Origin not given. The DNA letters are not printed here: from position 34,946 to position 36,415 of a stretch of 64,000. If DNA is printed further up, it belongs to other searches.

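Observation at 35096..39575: aau-like TTQ amine dehydrogenase operon (mauB-E-D-A) without mauF/G/C/J/L/M/N, extended by a cytochrome c and a molybdoenzyme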

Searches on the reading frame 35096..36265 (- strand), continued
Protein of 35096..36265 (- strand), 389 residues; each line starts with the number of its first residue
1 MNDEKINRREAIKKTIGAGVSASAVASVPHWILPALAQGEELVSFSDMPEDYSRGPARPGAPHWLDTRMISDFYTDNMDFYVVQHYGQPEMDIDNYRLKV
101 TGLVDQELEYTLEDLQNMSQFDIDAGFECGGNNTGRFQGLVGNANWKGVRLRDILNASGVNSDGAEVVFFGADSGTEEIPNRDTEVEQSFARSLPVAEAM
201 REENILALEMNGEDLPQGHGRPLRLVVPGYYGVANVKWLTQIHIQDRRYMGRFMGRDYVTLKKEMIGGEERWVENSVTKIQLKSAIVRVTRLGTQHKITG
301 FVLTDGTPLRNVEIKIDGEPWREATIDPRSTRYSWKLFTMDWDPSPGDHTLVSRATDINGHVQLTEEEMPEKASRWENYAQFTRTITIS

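Call 38: find_encoding_contigs(protein=P0041, flank=8000, max_places=1)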
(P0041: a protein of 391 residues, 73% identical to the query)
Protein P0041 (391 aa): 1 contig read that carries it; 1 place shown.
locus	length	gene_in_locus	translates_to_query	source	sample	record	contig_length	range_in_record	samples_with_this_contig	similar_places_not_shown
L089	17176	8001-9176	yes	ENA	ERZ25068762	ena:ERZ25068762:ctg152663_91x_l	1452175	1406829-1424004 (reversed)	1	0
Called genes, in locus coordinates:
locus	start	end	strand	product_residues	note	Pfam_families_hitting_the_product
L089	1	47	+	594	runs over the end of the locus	PF02771:Acyl-CoA_dh_N, PF02770:Acyl-CoA_dh_M, PF00441:Acyl-CoA_dh_1, PF22924:ACOX_C_alpha1 (weak), PF12806:Acyl-CoA_dh_C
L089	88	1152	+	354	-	PF08240:ADH_N, PF00107:ADH_zinc_N, PF13602:ADH_zinc_N_2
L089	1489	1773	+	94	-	-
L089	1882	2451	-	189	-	PF01066:CDP-OH_P_transf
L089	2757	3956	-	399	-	PF04143:Sulf_transp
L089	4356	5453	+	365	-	PF06433:Me-amine-dh_H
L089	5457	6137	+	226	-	PF07291:MauE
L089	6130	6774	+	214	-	PF13905:Thioredoxin_8 (faint)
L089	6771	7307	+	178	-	PF02975:Me-amine-dh_L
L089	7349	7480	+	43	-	-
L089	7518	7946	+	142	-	-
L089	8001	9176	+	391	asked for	PF00174:Oxidored_molyb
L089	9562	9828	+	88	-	-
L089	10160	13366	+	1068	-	PF13395:HNH_4, PF18541:RuvC_III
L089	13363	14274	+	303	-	PF01867:Cas_Cas1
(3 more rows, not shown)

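Call 39: find_encoding_contigs(protein=P0083, flank=8000, max_places=1)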
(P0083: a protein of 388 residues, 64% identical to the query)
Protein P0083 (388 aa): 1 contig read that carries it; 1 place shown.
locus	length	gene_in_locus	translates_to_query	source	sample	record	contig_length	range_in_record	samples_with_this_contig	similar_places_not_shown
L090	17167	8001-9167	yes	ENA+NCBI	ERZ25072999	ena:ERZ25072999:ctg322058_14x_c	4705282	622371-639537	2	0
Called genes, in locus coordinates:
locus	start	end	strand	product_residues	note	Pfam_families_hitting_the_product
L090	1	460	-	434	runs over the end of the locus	PF01306:LacY_symp, PF03825:Nuc_H_symport, PF07690:MFS_1, PF12832:MFS_1_like, PF07690:MFS_1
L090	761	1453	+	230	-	PF00702:Hydrolase, PF13419:HAD_2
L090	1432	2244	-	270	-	-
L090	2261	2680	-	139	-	PF19649:DUF6152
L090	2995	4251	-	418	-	PF00072:Response_reg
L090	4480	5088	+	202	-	PF00111:Fer2, PF01799:Fer2_2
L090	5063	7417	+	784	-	PF20256:MoCoBD_2, PF02738:MoCoBD_1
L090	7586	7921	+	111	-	PF13442:Cytochrome_CBB3 (weak), PF00034:Cytochrom_C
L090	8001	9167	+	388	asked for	PF00174:Oxidored_molyb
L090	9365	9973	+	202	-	PF06445:GyrI-like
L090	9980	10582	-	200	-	PF13577:SnoaL_4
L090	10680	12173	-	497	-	-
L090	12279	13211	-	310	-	PF00753:Lactamase_B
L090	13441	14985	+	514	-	PF20142:Scaffold, PF01471:PG_binding_1, PF03734:YkuD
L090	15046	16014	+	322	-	PF08291:Peptidase_M15_3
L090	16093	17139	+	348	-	PF01118:Semialdhyde_dh, PF02774:Semialdhyde_dhC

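Call 78: search_solved_structures(query=A3, show_alignments=5, max_evalue=1e-10)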
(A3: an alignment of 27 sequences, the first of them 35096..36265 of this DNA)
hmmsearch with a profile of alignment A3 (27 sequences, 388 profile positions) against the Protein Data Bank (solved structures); distinct sequences matched with E-value up to 1e-10: 21.
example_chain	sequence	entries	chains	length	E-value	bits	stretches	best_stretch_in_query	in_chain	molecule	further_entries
2ca3_A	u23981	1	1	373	2.8e-42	147.9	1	74-366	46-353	SULFITE:CYTOCHROME C OXIDOREDUCTASE SUBUNIT A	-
2blf_A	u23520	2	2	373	9.3e-42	146.2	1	74-366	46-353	Sulfite:cytochrome c oxidoreductase subunit A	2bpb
2c9x_A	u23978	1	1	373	4.2e-41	144.1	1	74-366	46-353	SULFITE:CYTOCHROME C OXIDOREDUCTASE SUBUNIT A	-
2ca4_A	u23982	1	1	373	1.1e-40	142.7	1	74-366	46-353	SULFITE:CYTOCHROME C OXIDOREDUCTASE SUBUNIT A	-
6y0k_AAA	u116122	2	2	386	7e-35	123.6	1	93-244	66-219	Putaitve sulfite oxidase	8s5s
1ogp_A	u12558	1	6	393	9e-31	110.1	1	70-365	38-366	SULFITE OXIDASE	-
5wa0_A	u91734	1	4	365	3.7e-30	108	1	75-368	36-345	Putative sulfite oxidase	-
5k3x_A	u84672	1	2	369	4.1e-30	107.9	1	75-368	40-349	Putative sulfite oxidase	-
4pw3_A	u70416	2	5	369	4.4e-30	107.8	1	76-368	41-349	Putative sulfite oxidase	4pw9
2xts_A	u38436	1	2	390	8.7e-30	106.8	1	84-368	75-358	SULFITE DEHYDROGENASE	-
2a9d_A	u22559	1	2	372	4.5e-24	88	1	71-364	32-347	Sulfite Oxidase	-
2a9b_A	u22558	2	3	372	1.3e-23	86.5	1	71-364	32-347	Sulfite Oxidase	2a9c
2a99_A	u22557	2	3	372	1.5e-23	86.3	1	71-364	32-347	Sulfite Oxidase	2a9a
1sox_A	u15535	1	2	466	3.3e-23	85.2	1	71-364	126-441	SULFITE OXIDASE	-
3hc2_A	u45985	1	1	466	1.2e-22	83.3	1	71-363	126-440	sulfite oxidase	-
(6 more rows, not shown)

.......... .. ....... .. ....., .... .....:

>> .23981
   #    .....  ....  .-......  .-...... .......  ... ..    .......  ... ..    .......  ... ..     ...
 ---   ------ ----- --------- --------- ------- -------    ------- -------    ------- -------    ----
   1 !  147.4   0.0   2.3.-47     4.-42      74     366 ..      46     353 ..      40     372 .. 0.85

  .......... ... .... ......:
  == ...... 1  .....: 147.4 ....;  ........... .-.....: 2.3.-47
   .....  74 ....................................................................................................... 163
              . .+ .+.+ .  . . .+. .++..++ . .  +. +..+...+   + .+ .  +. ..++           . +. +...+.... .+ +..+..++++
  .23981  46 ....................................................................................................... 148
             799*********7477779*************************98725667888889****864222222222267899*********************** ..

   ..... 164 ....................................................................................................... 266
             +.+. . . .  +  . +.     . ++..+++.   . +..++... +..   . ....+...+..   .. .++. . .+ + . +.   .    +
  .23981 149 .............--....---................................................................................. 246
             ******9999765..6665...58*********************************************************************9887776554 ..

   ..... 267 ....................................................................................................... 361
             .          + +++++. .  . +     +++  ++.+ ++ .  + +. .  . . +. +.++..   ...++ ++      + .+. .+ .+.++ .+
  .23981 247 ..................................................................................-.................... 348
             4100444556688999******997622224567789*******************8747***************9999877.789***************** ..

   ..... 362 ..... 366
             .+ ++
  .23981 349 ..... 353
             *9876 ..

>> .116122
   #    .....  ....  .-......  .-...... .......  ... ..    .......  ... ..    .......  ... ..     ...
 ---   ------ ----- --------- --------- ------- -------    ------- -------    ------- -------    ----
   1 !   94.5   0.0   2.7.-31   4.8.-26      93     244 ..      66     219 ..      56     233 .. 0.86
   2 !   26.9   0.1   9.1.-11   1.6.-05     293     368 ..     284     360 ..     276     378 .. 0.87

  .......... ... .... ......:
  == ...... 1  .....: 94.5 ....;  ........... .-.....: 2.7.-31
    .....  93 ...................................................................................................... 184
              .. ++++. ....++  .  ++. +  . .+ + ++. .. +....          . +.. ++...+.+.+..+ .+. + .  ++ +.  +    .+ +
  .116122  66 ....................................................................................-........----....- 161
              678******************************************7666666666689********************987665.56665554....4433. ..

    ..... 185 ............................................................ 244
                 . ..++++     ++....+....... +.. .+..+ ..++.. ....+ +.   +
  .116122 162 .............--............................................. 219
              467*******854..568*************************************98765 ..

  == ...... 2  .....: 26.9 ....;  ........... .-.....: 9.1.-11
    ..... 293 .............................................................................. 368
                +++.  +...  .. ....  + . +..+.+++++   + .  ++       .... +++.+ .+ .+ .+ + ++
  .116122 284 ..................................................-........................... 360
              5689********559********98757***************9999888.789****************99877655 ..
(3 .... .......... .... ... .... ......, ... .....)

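Call 84: predict_structure(alignment_id=A3)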
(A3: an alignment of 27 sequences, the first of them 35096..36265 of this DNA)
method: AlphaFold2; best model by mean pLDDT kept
length: 389 residues; sequences in the alignment: 27
mean_pLDDT: 76.7   pTM: 0.76
mean pLDDT of the five models: 76.7, 73.4, 70.4, 69.6, 67.0
residues with pLDDT >= 90: 141; 70-90: 121; 50-70: 86; < 50: 41
segments of 3 or more residues with pLDDT < 50: 1-35, 254-257
pLDDT, mean of each block of 10 residues (from residue 1): 33 36 33 50 76 58 70 79 62 93 97 97 82 56 91 97 92 69 68 88 95 87 90 79 87 49 70 61 85 90 88 95 93 91 93 93 78 56 84
secondary structure, 60 per line:
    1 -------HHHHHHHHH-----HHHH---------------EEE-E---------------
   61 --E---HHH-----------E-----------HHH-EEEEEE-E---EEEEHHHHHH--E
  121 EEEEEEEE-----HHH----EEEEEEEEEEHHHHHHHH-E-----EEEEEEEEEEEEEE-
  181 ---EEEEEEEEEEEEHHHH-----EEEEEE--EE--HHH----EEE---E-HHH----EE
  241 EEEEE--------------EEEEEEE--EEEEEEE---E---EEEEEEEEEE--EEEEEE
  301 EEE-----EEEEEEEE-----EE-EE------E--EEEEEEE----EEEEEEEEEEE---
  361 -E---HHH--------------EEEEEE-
elements in order: H8-16 H22-25 E41-43 E97-102 E108-111 H112-117 E120-128 E141-150 H151-158 E166-179 E184-195 H196-199 E205-210 E224-226 E239-245 E260-266 E269-275 E283-292 E295-303 E309-316 E336-342 E347-357 E383-388

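Call 87: fold_search(model_id=the predicted structure, library=pdb)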
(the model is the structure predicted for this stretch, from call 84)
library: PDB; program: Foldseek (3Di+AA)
matches with E <= 10: 1491; with E <= 0.001: 45
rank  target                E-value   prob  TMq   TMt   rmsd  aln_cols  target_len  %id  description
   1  2c9x_A                5.4e-27  1.00  0.70  0.73   5.2       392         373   26  Sulfite dehydrogenase from Starkeya Novella Y236F mutant (released 2006-08-16)
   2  2blf_A                8.0e-27  1.00  0.70  0.73   5.4       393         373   26  Sulfite dehydrogenase from Starkeya Novella (released 2005-04-28)
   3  2ca3_A                1.1e-26  1.00  0.71  0.73   5.4       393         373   26  Sulfite dehydrogenase from Starkeya Novella r55m mutant (released 2007-02-20)
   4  2ca4_A                5.2e-26  1.00  0.70  0.73   5.2       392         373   26  Sulfite dehydrogenase from Starkeya Novella mutant (released 2007-02-20)
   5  2xts_A                2.9e-24  1.00  0.66  0.66   7.8       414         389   23  Crystal Structure of the Sulfane Dehydrogenase SoxCD from Paracoccus pantotrophus (released 2010-12-08)
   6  8s5s                  3.0e-23  1.00  0.60  0.61   5.1       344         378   24  Crystal structure of a Sulfite dehydrogenase from Thermus thermophilus (released 2024-11-27)
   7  3r18                  3.9e-23  1.00  0.68  0.71   5.2       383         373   20  Chicken sulfite oxidase double mutant with altered activity and substrate affinity (released 2012-02-08)
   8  1ogp_A                4.8e-23  1.00  0.68  0.68   7.9       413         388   23  The crystal structure of plant sulfite oxidase provides insight into sulfite oxidation in plants and animals (released 2003-10-09)
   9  2a9a_B                5.7e-23  1.00  0.69  0.74   4.4       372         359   22  Crystal structure of recombinant chicken sulfite oxidase with the bound product, sulfate, at the active site (released 2005-08-02)
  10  2a99                  7.1e-23  1.00  0.70  0.73   6.0       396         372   21  Crystal structure of recombinant chicken sulfite oxidase at resting state (released 2005-08-02)
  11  5wa0_A                7.1e-23  1.00  0.64  0.68   4.7       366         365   24  Crystal Structure of the sulfite dehydrogenase, SorT R78Q mutant from Sinorhizobium meliloti (released 2017-10-25)
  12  5k3x_A                7.1e-23  1.00  0.64  0.72   4.9       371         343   24  Crystal Structure of the sulfite dehydrogenase, SorT R78K mutant from Sinorhizobium meliloti (released 2017-05-24)
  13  6y0k                  8.4e-23  1.00  0.61  0.63   5.1       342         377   24  Sulfite oxidase from Thermus thermophilus with coordinated phosphate (released 2020-08-05)
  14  5k3x_B                9.4e-23  1.00  0.67  0.74   4.5       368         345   24  Crystal Structure of the sulfite dehydrogenase, SorT R78K mutant from Sinorhizobium meliloti (released 2017-05-24)
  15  4pw3_A                1.1e-22  1.00  0.67  0.71   5.7       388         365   24  Crystal structure of the sulfite dehydrogenase SorT from Sinorhizobium meliloti (released 2015-06-03)
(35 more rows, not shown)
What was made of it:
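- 35096..36265 (-): Tat-exported (RREAIKK) molybdoenzyme of the sulfite-oxidase fold, SorA-like. Cys129 is the predicted Mo ligand. A GAGGA ribosome-binding site lies about 8 nt before the ATG. AlphaFold model TM 0.70-0.73 to SorA (calls 84, 87).
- All 28 best fold matches of the Mo enzyme are sulfite-oxidising enzymes or SoxC (call 87).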
